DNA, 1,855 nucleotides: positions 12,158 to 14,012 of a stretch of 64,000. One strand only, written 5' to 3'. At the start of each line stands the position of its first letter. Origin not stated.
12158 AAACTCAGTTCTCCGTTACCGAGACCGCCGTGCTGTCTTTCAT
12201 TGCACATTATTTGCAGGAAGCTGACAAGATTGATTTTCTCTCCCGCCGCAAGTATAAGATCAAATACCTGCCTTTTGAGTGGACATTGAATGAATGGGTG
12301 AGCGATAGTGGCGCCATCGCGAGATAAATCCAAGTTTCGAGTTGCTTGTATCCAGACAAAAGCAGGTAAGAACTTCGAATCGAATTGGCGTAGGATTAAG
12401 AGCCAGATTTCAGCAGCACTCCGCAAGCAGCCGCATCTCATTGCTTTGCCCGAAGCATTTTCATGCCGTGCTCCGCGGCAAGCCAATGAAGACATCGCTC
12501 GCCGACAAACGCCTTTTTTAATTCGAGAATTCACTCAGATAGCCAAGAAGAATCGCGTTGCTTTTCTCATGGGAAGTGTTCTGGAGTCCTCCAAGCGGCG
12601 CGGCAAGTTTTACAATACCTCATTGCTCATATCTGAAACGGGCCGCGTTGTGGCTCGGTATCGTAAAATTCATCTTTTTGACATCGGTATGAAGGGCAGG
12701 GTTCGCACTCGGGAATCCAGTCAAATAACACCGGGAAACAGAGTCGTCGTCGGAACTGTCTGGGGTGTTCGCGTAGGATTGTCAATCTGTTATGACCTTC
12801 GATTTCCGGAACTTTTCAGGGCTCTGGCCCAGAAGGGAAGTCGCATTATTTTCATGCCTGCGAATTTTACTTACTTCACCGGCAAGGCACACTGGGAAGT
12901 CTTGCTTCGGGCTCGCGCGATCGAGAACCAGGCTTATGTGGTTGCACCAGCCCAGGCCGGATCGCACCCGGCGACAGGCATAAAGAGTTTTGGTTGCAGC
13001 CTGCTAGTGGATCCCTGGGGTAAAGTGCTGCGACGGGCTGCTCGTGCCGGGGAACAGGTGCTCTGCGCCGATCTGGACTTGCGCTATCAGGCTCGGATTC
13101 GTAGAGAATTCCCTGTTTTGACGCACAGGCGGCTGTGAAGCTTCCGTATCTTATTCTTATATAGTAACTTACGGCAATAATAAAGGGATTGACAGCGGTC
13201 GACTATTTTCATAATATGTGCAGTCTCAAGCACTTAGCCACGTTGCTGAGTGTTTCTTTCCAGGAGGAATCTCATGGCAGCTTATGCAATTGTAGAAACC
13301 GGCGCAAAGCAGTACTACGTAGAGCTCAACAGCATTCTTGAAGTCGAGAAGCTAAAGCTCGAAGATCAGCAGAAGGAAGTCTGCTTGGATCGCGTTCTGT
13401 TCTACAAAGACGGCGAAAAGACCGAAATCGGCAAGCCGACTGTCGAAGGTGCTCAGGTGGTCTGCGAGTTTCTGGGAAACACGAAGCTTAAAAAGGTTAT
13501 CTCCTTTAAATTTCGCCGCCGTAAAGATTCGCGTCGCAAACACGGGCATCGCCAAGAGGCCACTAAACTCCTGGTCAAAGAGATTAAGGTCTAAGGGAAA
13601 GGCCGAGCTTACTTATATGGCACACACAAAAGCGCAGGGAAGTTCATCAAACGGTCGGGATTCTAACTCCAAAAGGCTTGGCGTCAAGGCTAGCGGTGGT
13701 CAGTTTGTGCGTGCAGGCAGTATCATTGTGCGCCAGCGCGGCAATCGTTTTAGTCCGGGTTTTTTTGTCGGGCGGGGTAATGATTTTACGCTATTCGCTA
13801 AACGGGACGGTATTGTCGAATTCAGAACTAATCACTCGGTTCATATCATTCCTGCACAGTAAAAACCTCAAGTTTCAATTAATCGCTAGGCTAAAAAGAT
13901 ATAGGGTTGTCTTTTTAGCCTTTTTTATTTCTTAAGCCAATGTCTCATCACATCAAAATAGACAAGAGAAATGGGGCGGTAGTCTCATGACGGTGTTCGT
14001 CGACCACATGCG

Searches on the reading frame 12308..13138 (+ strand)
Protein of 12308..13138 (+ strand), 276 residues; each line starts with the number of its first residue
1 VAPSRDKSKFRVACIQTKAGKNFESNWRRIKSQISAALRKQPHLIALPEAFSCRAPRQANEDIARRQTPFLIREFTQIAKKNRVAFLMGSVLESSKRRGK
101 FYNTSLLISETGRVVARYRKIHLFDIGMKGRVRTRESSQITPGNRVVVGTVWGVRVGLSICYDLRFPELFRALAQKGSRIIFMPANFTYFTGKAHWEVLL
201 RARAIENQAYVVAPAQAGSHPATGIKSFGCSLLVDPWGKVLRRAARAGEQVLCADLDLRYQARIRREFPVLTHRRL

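Call 44: search_protein_families(library=pfam, proteins=[window:12308-13138:+], max_evalue=0.01)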
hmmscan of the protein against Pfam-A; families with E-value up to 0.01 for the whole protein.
window:12308-13138:+ (276 aa): 1 family
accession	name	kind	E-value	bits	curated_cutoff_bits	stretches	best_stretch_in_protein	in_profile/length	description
PF00795.27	CN_hydrolase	-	1e-50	172.9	23.2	1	11-265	1-255/256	Carbon-nitrogen hydrolase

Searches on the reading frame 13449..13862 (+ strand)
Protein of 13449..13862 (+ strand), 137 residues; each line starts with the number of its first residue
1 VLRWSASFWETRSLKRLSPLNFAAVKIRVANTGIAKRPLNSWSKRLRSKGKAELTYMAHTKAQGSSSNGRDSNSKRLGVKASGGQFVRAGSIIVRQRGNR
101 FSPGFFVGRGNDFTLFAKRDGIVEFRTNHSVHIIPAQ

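Call 44: search_protein_families(library=pfam, proteins=[window:13449-13862:+], max_evalue=0.01)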
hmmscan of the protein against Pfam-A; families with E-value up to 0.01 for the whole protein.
window:13449-13862:+ (137 aa): 1 family
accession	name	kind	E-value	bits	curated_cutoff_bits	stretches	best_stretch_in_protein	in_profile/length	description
PF01016.24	Ribosomal_L27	-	9.4e-32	109.3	20.5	1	58-129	1-72/79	Ribosomal L27 protein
